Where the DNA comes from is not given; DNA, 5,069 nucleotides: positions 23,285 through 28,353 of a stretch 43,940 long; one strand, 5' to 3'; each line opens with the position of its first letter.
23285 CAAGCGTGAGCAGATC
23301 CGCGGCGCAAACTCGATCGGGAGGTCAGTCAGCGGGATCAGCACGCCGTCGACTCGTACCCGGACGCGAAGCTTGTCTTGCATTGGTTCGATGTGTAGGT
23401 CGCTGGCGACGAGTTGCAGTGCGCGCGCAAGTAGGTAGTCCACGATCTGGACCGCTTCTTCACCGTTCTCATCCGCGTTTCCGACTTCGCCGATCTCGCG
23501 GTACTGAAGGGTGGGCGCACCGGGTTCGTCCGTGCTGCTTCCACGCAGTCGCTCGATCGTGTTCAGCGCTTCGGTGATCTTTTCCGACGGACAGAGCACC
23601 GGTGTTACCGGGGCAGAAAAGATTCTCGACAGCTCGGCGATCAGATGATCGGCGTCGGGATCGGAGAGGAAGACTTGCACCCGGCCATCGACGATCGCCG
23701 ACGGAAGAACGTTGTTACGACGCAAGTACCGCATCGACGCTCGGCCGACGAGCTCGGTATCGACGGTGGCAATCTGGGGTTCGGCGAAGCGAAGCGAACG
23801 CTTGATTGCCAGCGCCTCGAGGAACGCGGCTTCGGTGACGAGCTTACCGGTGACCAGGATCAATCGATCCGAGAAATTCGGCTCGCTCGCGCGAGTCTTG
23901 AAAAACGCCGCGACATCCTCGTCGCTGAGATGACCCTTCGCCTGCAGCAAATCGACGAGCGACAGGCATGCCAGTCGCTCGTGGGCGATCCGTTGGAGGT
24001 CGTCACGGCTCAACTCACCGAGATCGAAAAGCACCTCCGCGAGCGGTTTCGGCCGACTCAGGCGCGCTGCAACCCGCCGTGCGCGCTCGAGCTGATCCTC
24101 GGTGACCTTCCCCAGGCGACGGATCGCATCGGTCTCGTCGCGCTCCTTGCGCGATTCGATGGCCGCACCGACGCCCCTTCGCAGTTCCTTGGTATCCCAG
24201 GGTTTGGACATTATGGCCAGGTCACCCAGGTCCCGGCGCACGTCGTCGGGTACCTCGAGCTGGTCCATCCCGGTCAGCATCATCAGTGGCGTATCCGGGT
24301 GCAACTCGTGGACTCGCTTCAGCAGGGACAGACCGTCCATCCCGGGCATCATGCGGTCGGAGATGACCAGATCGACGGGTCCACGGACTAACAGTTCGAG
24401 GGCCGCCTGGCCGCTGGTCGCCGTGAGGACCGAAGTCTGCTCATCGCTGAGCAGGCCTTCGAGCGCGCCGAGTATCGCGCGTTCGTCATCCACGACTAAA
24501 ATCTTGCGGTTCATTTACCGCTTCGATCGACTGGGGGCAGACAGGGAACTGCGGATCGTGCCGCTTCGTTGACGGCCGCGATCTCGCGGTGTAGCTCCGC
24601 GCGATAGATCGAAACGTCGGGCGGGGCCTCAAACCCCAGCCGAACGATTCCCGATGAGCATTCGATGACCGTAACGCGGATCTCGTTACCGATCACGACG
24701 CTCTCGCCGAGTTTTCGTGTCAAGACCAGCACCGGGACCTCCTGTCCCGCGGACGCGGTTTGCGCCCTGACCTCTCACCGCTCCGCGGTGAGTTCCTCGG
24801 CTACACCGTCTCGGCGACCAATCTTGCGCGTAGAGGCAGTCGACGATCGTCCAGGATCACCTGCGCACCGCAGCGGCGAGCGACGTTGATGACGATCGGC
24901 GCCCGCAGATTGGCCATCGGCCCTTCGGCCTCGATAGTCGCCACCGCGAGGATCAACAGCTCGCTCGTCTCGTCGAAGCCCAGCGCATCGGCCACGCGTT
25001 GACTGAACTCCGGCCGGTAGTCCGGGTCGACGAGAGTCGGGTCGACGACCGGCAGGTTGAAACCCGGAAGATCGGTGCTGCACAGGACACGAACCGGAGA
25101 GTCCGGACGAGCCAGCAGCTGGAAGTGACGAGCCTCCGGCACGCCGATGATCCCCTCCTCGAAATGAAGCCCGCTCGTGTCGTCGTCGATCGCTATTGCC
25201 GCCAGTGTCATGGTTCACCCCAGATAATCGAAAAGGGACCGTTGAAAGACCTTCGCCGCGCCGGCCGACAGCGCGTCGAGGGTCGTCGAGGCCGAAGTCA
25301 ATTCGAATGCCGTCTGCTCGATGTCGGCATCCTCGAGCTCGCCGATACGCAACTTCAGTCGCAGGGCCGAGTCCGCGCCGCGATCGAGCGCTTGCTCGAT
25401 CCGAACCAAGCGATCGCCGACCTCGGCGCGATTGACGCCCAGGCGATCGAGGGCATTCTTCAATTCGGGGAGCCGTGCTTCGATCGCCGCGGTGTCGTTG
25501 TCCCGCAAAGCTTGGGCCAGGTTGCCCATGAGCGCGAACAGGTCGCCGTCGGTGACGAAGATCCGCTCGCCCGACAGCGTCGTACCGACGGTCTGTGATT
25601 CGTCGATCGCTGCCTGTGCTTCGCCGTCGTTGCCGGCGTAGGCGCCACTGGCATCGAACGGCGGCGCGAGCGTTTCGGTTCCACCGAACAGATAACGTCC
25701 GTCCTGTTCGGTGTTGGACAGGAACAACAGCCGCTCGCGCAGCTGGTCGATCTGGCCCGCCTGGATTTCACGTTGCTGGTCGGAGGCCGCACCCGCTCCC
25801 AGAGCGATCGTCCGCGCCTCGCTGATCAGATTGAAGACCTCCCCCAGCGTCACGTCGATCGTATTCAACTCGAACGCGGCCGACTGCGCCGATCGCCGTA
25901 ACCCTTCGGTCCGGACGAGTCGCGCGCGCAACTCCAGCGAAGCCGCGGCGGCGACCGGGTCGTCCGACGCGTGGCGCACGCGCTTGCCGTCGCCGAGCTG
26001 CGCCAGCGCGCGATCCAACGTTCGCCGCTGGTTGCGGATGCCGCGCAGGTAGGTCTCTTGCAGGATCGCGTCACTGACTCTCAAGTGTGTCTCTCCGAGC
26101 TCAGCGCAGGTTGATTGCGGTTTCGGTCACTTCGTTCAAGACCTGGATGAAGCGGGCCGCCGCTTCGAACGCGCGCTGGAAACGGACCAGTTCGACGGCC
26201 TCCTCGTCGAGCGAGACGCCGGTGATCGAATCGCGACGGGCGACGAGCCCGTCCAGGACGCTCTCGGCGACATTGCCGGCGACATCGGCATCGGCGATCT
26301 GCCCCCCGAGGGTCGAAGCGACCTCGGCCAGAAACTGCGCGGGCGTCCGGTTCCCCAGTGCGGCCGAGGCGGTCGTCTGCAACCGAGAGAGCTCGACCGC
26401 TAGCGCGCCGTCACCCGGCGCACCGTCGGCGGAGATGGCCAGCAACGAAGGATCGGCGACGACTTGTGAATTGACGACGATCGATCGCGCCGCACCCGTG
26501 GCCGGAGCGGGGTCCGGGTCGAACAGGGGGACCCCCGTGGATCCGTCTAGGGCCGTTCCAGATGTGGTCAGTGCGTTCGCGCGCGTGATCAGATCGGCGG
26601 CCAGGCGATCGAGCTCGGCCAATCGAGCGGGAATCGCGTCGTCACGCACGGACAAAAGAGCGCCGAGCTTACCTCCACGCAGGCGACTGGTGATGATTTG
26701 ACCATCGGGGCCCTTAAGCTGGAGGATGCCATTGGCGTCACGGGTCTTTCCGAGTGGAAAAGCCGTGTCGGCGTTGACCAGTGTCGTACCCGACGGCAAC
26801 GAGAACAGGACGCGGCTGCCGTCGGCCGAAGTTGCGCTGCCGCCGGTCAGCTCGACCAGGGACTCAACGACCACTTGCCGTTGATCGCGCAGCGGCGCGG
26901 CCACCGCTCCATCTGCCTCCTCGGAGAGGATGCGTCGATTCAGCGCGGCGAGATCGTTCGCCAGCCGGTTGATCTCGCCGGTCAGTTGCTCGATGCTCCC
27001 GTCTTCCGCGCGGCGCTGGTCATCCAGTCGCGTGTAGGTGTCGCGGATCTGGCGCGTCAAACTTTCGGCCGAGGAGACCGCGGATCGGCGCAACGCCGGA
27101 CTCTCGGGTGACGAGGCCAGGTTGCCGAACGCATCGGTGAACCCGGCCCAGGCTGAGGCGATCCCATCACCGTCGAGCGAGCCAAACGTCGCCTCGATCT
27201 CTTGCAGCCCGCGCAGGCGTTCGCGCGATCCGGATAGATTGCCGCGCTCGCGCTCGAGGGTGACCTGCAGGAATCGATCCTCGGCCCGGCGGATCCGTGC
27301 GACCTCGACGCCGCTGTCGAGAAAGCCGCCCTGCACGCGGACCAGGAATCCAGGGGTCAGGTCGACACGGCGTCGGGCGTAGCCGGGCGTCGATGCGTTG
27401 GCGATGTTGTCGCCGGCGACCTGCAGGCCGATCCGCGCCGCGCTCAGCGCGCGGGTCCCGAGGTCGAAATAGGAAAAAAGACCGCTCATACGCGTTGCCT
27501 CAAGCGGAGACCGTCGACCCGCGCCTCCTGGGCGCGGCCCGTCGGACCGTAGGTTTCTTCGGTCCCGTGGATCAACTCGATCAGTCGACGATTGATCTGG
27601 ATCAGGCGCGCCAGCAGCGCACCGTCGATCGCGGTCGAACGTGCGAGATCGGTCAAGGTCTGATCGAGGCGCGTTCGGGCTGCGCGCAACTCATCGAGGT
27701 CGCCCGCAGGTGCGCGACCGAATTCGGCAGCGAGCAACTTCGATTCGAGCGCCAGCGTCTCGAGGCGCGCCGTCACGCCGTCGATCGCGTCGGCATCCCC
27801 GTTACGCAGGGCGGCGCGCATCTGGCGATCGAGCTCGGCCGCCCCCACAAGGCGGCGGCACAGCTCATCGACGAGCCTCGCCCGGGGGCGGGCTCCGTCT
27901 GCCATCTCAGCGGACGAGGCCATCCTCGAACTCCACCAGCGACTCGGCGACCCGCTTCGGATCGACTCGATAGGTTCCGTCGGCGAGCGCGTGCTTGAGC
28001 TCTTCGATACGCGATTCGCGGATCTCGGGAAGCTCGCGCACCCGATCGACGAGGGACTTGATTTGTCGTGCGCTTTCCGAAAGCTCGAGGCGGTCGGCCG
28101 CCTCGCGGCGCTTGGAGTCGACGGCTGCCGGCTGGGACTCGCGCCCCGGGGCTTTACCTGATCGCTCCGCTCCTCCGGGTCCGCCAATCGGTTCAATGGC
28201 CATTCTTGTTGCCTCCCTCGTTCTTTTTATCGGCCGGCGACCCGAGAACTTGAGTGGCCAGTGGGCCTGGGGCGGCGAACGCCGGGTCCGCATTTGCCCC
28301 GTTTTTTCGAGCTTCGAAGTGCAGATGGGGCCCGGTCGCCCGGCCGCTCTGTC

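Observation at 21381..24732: Late flagellar operon continues, by two ATGA overlaps, from csrA into a receiver-fused GspE/PilB-type ATPase and an HDOD protein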

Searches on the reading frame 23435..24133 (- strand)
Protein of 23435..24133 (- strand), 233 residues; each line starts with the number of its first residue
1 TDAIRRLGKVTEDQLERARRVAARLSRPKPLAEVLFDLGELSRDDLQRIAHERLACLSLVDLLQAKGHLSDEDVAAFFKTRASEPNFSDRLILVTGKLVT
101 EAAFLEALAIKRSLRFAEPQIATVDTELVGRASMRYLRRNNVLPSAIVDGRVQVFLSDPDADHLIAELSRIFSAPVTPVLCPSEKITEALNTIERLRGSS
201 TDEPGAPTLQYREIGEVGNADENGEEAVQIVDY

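Call 28: search_solved_structures(query=A1, max_evalue=1, show_alignments=4)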
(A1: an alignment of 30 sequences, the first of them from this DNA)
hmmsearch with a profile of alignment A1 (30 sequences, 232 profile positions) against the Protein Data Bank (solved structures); distinct sequences matched with E-value up to 1: 28.
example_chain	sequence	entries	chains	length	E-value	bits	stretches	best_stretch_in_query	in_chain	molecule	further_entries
6f8l_G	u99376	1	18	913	4.9e-20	75.1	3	3-76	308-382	Type IV pilus assembly protein PilF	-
5zfr_A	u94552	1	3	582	5.5e-09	38.9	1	48-191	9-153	Type IV pilus biogenesis ATPase PilB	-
6olj_C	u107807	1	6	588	8.3e-08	35.1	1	54-191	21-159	Type IV pilus biogenesis ATPase PilB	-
5tsg_B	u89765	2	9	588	8.4e-08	35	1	54-191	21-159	Type IV pilus biogenesis ATPase PilB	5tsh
3jc8_Ba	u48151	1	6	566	1.2e-07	34.6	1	59-191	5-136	Type IV-A pilus assembly ATPase PilB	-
7lko_B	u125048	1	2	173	9.9e-07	31.5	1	59-194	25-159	Pilus biogenesis protein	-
7lkm_A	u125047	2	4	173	2.3e-06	30.4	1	59-194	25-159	Pilus biogenesis protein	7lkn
8pdk_A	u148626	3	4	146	5.6e-06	29.1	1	54-168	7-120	c-di-GMP binding domain of the ATPase enzyme PilF | ATP-binding motif-containing protein pilF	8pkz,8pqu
9glg_A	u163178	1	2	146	7e-06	28.7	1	54-168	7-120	ATP-binding motif-containing protein pilF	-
6ejf_J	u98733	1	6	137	7.4e-06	28.7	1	55-168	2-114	Type IV pilus assembly protein PilF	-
8pfa_A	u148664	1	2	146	7.9e-06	28.6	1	54-168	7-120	c-di-GMP binding domain of the ATPase enzyme PilF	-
6ejf_G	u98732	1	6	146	8.1e-06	28.5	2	27-75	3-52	Type IV pilus assembly protein PilF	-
9gl5_A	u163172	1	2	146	8.4e-06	28.5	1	54-168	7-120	ATP-binding motif-containing protein pilF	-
8pe0_A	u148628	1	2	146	1.7e-05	27.5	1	55-168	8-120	c-di-GMP binding domain of the ATPase enzyme PilF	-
9g1w_A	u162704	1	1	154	2.4e-05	27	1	61-190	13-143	Type IV pilus assembly ATPase PilB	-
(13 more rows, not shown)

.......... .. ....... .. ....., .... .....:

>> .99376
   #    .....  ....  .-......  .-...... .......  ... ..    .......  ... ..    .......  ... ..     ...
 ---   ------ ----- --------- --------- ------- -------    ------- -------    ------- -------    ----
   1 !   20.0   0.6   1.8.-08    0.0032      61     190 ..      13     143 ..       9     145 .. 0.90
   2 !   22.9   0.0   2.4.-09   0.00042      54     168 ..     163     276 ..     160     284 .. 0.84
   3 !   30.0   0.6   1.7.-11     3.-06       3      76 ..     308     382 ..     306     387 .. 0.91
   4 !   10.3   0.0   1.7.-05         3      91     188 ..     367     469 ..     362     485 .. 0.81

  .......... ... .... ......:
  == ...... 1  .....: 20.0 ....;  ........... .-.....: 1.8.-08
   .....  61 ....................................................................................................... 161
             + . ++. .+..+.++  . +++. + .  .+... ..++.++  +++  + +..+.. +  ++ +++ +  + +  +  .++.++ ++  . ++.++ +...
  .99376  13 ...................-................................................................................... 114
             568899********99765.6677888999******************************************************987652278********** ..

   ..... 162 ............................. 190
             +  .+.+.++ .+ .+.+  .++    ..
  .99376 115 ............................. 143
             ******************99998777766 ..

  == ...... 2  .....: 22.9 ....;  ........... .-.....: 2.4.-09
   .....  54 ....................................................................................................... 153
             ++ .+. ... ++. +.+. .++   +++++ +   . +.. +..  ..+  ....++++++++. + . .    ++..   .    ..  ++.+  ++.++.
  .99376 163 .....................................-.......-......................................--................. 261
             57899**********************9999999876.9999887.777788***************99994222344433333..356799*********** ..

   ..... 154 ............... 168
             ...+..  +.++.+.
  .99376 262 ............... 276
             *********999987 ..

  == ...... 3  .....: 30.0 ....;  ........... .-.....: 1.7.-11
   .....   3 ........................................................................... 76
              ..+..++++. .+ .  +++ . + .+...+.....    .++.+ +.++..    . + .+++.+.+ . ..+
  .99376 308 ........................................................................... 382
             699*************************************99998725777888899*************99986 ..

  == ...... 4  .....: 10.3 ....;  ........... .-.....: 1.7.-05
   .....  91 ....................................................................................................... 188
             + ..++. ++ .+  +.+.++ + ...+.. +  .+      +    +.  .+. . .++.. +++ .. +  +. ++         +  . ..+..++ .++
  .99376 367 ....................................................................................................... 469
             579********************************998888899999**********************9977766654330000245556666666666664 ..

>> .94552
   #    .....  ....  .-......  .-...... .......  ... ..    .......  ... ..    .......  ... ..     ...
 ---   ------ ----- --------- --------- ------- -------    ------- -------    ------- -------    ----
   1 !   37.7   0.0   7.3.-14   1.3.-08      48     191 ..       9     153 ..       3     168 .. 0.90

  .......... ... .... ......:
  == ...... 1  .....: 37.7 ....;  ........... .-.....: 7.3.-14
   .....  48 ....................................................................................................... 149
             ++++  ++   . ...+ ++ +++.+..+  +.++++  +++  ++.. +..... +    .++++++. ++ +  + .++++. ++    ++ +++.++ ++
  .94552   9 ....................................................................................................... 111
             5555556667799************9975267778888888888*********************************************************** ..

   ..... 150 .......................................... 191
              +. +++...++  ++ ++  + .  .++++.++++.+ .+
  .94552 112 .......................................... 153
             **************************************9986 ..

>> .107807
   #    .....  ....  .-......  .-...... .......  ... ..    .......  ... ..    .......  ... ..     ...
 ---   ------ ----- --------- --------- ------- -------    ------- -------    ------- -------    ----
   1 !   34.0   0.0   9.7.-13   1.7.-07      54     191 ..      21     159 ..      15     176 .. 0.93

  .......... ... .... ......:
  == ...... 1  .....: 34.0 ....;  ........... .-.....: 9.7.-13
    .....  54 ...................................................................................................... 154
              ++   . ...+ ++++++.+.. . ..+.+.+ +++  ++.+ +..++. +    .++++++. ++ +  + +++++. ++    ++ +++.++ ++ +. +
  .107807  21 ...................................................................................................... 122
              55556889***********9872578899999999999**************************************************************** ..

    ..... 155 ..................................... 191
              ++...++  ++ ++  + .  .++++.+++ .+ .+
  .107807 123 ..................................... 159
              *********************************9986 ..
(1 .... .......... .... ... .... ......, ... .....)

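Call 30: find_related_loci(query=A2, collection=genome_contigs, flank=10000)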
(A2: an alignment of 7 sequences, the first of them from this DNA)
Query A2 (233 aa) in genome_contigs; peptide patterns used: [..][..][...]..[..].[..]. (x = any residue, [..] = any of these).
181 stretches matched a pattern; 2 encode a relative of the query (tblastn E <= 1e-3); 2 distinct loci.
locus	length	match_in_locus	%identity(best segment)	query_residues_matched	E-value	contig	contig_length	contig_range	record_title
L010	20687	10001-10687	42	4-233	1e-53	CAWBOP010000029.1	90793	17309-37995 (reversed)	MAG: Terriglobia bacterium isolate MFD01299.bin.2.51 genome assembly, contig: contig_90660, whole genome shotgun sequenc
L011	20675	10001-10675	41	8-233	2e-52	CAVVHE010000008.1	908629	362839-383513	MAG: Terriglobia bacterium isolate MFD02979.bin.1.14 genome assembly, contig: contig_93354, whole genome shotgun sequenc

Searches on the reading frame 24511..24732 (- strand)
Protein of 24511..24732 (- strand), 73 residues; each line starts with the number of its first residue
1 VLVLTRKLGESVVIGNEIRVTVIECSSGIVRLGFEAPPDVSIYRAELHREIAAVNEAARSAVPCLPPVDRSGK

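Call 4: search_protein_families(library=pfam, proteins=[window:24511-24732:-], max_evalue=0.01)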
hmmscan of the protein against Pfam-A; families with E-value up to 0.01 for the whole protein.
window:24511-24732:- (73 aa): 1 family
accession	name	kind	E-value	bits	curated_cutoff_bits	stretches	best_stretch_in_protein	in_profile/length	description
PF02599.21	CsrA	-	7.4e-22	77.5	27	1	1-52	1-52/53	Global regulator protein family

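Call 5: search_protein_families(library=ncbifam, proteins=[window:24511-24732:-], max_evalue=0.01)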
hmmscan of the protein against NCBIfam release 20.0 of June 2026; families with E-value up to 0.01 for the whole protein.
window:24511-24732:- (73 aa): 3 families
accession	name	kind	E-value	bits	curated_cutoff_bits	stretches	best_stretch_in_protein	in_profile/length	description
TIGR00202.1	csrA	equivalog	3.4e-20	72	70.1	1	1-58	1-58/69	carbon storage regulator CsrA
NF002469.0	PRK01712.1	equivalog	2.7e-19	68.9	73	1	1-56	1-56/65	carbon storage regulator CsrA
NF001844.0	PRK00568.1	equivalog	1.2e-16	60.5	106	1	1-60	1-60/76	carbon storage regulator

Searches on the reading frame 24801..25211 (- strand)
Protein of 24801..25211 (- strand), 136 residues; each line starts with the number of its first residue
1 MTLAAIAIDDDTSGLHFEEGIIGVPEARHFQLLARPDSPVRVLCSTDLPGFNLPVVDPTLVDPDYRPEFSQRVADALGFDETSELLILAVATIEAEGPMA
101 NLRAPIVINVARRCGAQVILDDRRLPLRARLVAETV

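Call 4: search_protein_families(library=pfam, proteins=[window:24801-25211:-], max_evalue=0.01)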
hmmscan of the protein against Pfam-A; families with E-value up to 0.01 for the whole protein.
window:24801-25211:- (136 aa): 1 family
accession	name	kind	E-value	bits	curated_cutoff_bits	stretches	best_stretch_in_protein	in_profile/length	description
PF02623.20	FliW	-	9.4e-29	100.1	25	1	15-130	1-121/122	FliW protein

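Call 5: search_protein_families(library=ncbifam, proteins=[window:24801-25211:-], max_evalue=0.01)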
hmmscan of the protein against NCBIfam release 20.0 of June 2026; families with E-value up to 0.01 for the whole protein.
window:24801-25211:- (136 aa): 8 families
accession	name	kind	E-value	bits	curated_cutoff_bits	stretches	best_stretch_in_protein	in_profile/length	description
NF009793.2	PRK13285.1-1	equivalog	6e-24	84.1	130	1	12-131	8-131/132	flagellar assembly protein FliW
NF009799.0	PRK13285.2-2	equivalog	5.5e-20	71.6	165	1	13-133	17-139/150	flagellar assembly protein FliW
NF009798.0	PRK13285.2-1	equivalog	5.3e-17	62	208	1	6-134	11-142/159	flagellar assembly protein FliW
NF009801.0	PRK13285.2-4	equivalog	4e-14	52.3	223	1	6-129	11-135/152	flagellar assembly protein FliW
NF009800.0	PRK13285.2-3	equivalog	4.6e-14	52.5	226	1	11-134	15-140/149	flagellar assembly protein FliW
NF009792.0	PRK13284.1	equivalog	8.7e-11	41.9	171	1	4-122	9-135/146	flagellar assembly protein FliW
NF009790.1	PRK13282.1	equivalog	2.4e-06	27.7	135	1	21-126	9-114/128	flagellar assembly protein FliW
NF009791.1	PRK13283.1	equivalog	0.0036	17.5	169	1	21-121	9-110/129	flagellar assembly protein FliW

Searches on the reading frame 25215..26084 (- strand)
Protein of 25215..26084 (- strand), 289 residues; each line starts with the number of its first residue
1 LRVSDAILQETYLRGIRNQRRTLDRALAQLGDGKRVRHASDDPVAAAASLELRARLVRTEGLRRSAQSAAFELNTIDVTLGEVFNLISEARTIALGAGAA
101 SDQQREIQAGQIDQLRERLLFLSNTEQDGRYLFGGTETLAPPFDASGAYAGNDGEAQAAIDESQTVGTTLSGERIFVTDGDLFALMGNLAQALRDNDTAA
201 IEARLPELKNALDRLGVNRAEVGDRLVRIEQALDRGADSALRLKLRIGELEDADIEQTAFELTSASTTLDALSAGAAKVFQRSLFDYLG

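Call 4: search_protein_families(library=pfam, proteins=[window:25215-26084:-], max_evalue=0.01)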
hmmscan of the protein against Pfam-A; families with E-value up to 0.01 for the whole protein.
window:25215-26084:- (289 aa): 1 family
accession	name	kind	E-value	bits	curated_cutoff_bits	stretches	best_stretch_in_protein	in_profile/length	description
PF00669.25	Flagellin_N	-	1.5e-10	41.7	26.6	1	5-138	3-139/139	Bacterial flagellin N-terminal helical region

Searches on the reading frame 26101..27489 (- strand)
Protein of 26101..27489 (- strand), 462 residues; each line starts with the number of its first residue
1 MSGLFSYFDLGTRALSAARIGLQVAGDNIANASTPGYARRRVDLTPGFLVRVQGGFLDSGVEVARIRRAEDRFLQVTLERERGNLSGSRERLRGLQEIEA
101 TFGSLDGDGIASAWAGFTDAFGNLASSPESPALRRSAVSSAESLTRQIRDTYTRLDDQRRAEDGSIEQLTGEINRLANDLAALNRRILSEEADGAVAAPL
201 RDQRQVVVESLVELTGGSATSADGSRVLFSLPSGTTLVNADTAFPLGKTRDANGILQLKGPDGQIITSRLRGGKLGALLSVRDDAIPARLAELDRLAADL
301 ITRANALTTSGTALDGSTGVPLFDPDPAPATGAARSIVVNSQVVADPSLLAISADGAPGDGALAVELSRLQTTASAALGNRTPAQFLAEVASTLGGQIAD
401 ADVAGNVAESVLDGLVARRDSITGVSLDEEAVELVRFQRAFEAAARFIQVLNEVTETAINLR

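Call 4: search_protein_families(library=pfam, proteins=[window:26101-27489:-], max_evalue=0.01)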
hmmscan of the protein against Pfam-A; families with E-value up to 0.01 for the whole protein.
window:26101-27489:- (462 aa): 3 families
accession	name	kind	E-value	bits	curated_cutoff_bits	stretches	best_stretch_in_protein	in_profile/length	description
PF22638.1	FlgK_D1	-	3.3e-47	161.5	28.6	1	95-323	1-233/233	Flagellar hook-associated protein FlgK helical domain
PF06429.18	Flg_bbr_C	-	1.7e-09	37.5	23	1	423-461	8-46/46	Flagellar basal body rod FlgEFG protein C-terminal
PF00460.25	Flg_bb_rod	-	6e-07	29.7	20.7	1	11-37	4-30/31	Flagella basal body rod protein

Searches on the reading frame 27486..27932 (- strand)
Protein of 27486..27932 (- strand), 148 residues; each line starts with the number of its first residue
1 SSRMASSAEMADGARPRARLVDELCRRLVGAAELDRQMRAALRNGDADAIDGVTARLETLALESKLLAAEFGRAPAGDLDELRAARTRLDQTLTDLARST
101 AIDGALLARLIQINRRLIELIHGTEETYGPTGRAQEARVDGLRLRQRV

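Call 88: search_protein_families(library=pfam, proteins=[window:27486-27932:-], max_evalue=0.01)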
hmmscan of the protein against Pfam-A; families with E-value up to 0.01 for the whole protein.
window:27486-27932:- (148 aa): 1 family
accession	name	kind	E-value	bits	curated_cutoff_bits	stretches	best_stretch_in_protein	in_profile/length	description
PF05130.17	FlgN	-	4.1e-07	31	30.5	1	46-135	35-146/147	FlgN protein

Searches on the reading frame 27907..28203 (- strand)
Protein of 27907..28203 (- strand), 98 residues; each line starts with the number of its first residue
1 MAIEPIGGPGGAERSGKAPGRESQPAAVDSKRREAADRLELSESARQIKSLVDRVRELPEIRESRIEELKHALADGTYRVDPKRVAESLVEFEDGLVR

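Call 88: search_protein_families(library=pfam, proteins=[window:27907-28203:-], max_evalue=0.01)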
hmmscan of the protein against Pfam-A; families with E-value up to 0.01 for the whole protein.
window:27907-28203:- (98 aa): 1 family
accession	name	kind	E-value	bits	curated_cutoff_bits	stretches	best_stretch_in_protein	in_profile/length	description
PF04316.19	FlgM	-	1.5e-17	64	25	1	37-91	1-55/55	Anti-sigma-28 factor, FlgM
